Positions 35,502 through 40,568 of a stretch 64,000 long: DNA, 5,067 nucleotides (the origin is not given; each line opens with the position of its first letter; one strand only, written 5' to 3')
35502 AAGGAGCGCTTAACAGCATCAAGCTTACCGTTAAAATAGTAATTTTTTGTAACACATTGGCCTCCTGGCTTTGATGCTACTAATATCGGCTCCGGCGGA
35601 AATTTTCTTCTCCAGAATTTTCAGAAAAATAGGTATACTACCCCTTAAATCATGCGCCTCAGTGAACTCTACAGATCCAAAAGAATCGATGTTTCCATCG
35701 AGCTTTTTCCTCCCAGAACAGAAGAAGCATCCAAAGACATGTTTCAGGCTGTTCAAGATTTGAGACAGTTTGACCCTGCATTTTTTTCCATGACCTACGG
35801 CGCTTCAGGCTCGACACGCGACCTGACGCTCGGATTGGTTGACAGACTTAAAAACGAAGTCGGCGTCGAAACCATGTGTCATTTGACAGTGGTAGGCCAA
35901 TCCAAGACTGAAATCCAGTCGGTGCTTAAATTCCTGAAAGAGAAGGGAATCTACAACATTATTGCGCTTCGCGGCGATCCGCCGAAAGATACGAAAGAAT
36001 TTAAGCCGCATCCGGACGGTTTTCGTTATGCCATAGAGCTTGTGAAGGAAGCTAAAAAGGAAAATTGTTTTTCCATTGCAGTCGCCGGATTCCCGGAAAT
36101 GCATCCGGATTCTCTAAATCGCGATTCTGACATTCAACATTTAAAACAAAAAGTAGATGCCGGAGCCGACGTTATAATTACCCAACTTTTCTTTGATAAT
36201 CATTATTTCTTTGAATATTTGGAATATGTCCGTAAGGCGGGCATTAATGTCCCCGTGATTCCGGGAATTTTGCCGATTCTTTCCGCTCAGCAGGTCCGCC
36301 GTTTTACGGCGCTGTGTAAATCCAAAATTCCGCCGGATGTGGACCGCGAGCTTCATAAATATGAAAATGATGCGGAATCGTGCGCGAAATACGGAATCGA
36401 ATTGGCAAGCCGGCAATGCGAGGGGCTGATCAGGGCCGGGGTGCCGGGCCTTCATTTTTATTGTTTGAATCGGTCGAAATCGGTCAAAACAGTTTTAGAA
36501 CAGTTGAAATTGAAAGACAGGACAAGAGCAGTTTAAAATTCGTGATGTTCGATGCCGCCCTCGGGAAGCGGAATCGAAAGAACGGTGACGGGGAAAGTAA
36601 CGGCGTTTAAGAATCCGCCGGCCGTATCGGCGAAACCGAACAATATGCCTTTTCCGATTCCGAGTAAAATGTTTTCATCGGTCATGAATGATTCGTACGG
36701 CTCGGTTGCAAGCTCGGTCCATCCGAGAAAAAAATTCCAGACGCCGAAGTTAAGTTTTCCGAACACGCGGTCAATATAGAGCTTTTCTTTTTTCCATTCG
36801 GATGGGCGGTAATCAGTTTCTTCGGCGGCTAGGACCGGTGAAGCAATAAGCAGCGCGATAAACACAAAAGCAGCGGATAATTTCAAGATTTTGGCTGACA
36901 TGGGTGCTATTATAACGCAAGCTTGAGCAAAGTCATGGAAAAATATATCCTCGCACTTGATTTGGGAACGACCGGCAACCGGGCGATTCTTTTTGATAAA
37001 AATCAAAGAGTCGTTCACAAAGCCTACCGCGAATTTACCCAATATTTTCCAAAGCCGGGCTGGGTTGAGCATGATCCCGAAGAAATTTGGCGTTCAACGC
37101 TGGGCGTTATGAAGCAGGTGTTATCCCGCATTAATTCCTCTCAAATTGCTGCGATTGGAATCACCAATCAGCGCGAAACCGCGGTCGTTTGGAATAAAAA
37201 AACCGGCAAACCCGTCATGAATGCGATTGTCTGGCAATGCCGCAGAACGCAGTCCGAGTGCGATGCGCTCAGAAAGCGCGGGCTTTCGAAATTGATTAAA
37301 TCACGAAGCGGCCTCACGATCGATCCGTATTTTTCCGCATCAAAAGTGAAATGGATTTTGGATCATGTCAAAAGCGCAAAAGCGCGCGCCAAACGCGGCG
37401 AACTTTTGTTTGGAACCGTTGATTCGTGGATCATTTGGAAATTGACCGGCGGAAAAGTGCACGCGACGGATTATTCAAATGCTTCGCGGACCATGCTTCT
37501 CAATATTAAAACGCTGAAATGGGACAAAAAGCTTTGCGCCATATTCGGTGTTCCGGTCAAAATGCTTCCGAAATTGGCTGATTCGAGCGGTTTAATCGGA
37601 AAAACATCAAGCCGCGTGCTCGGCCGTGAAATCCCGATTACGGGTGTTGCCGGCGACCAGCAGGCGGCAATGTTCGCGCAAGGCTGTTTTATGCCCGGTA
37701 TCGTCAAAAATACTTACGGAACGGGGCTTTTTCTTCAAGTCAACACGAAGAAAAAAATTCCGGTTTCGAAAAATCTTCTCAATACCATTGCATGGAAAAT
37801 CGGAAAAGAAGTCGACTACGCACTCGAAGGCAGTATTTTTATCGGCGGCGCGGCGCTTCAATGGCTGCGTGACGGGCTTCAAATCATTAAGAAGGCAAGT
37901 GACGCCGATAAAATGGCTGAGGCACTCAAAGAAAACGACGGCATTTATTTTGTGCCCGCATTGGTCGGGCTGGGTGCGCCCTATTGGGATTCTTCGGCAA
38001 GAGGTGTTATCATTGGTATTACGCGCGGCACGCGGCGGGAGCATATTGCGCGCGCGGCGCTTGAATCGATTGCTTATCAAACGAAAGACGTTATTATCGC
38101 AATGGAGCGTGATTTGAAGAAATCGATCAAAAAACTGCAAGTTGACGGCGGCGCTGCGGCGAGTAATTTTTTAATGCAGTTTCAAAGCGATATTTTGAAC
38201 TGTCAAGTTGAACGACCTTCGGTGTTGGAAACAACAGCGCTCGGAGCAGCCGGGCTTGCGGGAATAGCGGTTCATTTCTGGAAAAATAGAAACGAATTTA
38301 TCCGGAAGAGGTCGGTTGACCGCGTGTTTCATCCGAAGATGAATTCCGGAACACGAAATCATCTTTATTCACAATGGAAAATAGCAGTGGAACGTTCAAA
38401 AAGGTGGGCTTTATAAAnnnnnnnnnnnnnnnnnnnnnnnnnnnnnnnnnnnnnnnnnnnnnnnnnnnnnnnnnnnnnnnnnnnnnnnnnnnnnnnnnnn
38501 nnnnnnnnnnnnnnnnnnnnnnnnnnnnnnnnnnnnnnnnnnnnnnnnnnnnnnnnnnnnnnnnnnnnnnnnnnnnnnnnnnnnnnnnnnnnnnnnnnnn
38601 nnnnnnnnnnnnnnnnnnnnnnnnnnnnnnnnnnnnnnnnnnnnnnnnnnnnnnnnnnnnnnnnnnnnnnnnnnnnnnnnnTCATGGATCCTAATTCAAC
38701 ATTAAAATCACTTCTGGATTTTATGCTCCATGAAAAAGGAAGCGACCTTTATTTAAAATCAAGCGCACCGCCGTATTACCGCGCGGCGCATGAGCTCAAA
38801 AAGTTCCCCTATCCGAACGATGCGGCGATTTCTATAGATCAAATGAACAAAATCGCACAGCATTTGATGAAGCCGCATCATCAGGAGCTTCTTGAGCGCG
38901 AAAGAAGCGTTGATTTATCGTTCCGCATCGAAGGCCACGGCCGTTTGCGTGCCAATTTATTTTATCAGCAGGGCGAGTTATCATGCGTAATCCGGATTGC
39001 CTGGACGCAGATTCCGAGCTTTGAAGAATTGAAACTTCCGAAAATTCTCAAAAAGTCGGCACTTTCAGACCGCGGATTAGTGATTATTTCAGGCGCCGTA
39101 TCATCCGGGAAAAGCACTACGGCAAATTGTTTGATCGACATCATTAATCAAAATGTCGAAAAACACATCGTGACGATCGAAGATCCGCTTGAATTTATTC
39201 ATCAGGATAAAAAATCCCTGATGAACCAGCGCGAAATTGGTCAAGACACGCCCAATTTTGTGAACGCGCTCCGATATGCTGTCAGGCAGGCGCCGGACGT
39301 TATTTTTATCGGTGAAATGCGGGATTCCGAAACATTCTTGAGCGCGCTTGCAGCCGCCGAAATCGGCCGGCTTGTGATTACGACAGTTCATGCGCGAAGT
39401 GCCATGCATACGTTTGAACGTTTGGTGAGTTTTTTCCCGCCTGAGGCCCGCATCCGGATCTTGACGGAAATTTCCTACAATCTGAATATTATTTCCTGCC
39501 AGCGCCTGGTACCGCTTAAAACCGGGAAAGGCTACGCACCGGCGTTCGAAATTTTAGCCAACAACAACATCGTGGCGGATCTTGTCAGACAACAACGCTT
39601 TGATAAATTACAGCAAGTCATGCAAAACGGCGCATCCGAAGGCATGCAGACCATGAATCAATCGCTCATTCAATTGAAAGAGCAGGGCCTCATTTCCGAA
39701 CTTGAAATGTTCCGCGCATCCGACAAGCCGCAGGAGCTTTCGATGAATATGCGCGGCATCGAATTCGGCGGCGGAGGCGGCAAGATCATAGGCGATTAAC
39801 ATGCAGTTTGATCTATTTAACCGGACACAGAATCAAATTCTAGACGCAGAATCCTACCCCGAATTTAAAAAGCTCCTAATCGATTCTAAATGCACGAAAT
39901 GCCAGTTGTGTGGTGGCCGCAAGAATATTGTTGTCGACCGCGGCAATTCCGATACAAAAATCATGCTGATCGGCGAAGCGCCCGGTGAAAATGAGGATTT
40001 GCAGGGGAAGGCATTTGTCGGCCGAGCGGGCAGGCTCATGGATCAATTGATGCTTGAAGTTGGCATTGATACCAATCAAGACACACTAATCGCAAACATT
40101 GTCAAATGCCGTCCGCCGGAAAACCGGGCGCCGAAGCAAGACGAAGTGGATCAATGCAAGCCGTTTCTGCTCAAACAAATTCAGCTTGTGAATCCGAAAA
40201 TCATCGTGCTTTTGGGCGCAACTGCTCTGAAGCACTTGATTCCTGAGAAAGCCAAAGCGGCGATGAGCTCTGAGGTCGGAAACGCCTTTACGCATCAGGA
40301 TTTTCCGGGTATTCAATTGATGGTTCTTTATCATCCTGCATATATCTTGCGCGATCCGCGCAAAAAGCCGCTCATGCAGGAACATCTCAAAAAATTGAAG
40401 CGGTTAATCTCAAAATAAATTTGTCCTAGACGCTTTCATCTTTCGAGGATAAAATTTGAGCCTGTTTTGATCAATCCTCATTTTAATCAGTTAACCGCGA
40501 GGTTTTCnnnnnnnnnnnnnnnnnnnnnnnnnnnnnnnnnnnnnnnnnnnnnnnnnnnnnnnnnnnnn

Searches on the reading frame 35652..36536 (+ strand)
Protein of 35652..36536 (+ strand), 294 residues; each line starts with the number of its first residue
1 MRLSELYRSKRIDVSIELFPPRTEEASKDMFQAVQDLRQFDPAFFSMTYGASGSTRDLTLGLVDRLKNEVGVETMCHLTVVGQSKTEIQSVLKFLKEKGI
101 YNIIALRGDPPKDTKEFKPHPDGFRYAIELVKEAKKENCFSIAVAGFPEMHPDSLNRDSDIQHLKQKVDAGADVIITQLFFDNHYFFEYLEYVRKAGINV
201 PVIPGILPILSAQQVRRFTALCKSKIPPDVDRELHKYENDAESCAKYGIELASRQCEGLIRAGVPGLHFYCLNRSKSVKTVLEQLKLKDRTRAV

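Call 72: search_protein_families(library=ncbifam, proteins=[window:35652-36536:+], max_evalue=0.001)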
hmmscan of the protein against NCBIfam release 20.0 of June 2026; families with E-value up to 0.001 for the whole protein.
window:35652-36536:+ (294 aa): 4 families
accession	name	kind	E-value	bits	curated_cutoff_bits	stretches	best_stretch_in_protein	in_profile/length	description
TIGR00676.1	fadh2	equivalog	4.3e-100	334.6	293.7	1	14-286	1-275/275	methylenetetrahydrofolate reductase [NAD(P)H]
TIGR00677.1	fadh2_euk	equivalog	7.6e-82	274.8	310.05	1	14-289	2-279/281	methylenetetrahydrofolate reductase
NF006950.0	PRK09432.1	equivalog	1.4e-64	218.2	382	1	9-288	20-293/296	methylenetetrahydrofolate reductase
NF006396.0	PRK08645.1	equivalog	1e-23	83.3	453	2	133-288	456-605/611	bifunctional homocysteine S-methyltransferase/methylenetetrahydrofolate reductase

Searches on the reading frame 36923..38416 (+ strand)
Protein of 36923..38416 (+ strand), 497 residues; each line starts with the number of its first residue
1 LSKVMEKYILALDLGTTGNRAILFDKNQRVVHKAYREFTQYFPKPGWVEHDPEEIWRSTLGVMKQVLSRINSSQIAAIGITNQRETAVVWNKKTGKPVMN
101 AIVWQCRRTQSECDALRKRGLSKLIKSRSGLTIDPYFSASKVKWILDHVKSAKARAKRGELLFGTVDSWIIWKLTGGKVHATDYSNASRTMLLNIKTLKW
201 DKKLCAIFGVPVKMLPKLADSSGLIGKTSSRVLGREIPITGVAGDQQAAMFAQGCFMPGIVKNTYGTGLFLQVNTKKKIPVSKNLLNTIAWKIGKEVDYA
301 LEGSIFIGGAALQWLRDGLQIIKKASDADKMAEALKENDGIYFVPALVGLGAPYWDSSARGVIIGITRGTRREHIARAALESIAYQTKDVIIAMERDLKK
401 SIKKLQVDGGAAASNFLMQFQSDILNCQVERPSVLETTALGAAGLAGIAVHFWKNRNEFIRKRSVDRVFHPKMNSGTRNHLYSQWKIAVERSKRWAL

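Call 22: search_protein_families(library=ncbifam, proteins=[window:36923-38416:+], max_evalue=0.00001)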
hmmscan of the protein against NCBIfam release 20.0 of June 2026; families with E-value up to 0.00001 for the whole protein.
window:36923-38416:+ (497 aa): 12 families
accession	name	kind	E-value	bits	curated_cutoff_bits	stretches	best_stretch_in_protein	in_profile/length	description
NF000756.0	PRK00047.1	subfamily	1.6e-228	759.1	498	1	5-496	3-498/502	glycerol kinase GlpK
TIGR01311.1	glycerol_kin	equivalog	3.1e-211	702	590.35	1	7-495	1-496/496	glycerol kinase GlpK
TIGR01312.1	XylB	equivalog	2.9e-65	220.7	380.25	1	11-467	2-455/481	xylulokinase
TIGR01314.1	gntK_FGGY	equivalog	2.2e-49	168.4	648.55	1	8-450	1-450/505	gluconokinase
NF011601.0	PRK15027.1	equivalog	9e-36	123.3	912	1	10-473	3-459/484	xylulokinase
NF008187.0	PRK10939.1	equivalog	2e-33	115.8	528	2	5-325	2-322/521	autoinducer-2 kinase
TIGR02628.1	fuculo_kin_coli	equivalog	1.9e-28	99.6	470.9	1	9-458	3-450/465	L-fuculokinase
TIGR01315.1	5C_CHO_kinase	subfamily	2.4e-22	79.4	408.7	2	313-474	356-517/541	FGGY family pentulose kinase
NF007925.0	PRK10640.1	equivalog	3.2e-18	65.4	639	1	7-461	4-452/489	rhamnulokinase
TIGR02627.1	rhamnulo_kin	equivalog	2.4e-16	59.4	527.95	1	11-249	2-235/454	rhamnulokinase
NF003154.0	PRK04123.1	equivalog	1.1e-15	57.4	428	1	350-473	392-517/554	ribulokinase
TIGR01234.1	L-ribulokinase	equivalog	8.2e-09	34.7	583.25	1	351-486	386-524/536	ribulokinase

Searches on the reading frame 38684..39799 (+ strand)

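Call 23: search_protein_families(library=pfam, proteins=[window:38684-39799:+], max_evalue=0.00001)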
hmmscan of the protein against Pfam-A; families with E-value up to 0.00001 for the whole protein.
window:38684-39799:+ (371 aa): 1 family
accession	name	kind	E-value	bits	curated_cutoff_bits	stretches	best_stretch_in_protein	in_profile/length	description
PF00437.27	T2SSE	-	2e-33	116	24.9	1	122-279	134-281/370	Type II/IV secretion system protein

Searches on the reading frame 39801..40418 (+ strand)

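Call 82: search_protein_families(library=ncbifam, proteins=[window:39801-40418:+], max_evalue=0.01)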
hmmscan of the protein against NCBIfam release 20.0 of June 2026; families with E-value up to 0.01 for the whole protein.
window:39801-40418:+ (205 aa): 3 families
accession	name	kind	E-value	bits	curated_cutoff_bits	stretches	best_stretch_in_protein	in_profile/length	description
TIGR00758.1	UDG_fam4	subfamily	2.8e-53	180.2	125.3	1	31-204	1-172/173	uracil-DNA glycosylase, family 4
NF040953.1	Arch_udg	equivalog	6.6e-53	178.9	250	1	30-200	10-183/184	type-4 uracil-DNA glycosylase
TIGR03914.1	UDG_fam_dom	hypoth_equivalog_domain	6.4e-35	120.8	189.95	1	29-189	53-215/231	UdgX family uracil-DNA binding protein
